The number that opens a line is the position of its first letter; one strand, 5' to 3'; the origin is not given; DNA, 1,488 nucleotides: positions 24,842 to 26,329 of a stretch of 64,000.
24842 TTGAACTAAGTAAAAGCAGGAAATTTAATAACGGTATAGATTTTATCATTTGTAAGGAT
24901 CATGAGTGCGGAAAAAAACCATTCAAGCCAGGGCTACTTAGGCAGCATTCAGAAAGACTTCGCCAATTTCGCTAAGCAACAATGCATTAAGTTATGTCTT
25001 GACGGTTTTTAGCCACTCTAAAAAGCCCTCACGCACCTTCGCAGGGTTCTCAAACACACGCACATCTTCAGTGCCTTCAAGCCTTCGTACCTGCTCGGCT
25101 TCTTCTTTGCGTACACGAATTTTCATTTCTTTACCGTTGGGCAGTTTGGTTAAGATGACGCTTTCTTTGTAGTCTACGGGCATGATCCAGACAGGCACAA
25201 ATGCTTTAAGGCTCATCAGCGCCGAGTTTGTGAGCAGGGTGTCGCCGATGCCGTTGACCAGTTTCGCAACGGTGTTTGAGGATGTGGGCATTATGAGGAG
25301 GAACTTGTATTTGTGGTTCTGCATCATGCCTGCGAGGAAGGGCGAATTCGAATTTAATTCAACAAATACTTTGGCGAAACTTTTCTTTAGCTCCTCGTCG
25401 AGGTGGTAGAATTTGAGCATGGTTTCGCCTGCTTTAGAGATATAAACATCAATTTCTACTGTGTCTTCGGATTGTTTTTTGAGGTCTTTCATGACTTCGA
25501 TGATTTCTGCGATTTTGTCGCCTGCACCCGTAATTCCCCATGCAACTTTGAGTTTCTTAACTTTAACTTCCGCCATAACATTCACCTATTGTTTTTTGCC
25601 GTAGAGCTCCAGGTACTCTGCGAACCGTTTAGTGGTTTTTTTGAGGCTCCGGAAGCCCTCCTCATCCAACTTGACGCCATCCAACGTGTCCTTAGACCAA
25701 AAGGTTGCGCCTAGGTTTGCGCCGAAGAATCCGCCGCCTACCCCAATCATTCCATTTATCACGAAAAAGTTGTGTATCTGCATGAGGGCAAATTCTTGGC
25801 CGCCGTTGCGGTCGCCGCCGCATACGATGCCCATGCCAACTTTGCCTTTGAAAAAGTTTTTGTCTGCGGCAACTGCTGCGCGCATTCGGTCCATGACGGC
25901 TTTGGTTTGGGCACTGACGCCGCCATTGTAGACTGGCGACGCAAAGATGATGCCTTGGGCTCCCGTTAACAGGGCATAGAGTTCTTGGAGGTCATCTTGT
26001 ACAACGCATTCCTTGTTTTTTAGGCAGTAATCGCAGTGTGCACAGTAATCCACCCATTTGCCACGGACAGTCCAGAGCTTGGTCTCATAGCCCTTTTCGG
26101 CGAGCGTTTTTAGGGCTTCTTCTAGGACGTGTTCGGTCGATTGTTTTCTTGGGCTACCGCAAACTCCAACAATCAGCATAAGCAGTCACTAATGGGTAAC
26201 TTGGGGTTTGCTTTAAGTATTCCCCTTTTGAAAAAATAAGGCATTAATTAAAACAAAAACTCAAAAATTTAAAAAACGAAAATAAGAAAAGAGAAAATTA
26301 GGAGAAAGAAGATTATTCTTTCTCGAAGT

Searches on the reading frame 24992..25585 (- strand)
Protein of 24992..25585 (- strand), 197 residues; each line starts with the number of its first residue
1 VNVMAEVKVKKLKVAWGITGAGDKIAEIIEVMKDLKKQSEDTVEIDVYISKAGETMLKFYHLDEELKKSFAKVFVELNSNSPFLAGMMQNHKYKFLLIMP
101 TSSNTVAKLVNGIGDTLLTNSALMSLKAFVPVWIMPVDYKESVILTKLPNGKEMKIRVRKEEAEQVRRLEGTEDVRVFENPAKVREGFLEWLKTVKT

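Call 10: search_protein_families(library=pfam, proteins=[window:24992-25585:-])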
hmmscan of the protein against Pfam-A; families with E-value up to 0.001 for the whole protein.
window:24992-25585:- (197 aa): 1 family
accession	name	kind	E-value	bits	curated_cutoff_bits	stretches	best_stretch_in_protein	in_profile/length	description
PF02441.25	Flavoprotein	-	2e-23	83.2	22.7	1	13-155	2-121/162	Flavoprotein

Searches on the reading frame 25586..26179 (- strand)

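Call 10: search_protein_families(library=pfam, proteins=[window:25586-26179:-])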
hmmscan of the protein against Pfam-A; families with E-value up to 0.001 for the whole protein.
window:25586-26179:- (197 aa): 2 families
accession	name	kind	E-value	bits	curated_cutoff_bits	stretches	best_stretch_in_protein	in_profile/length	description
PF03358.20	FMN_red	-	1.8e-32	112.4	24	1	1-155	1-148/152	NADPH-dependent FMN reductase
PF02525.22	Flavodoxin_2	-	3.6e-07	30.5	27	1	6-119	6-132/198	Flavodoxin-like fold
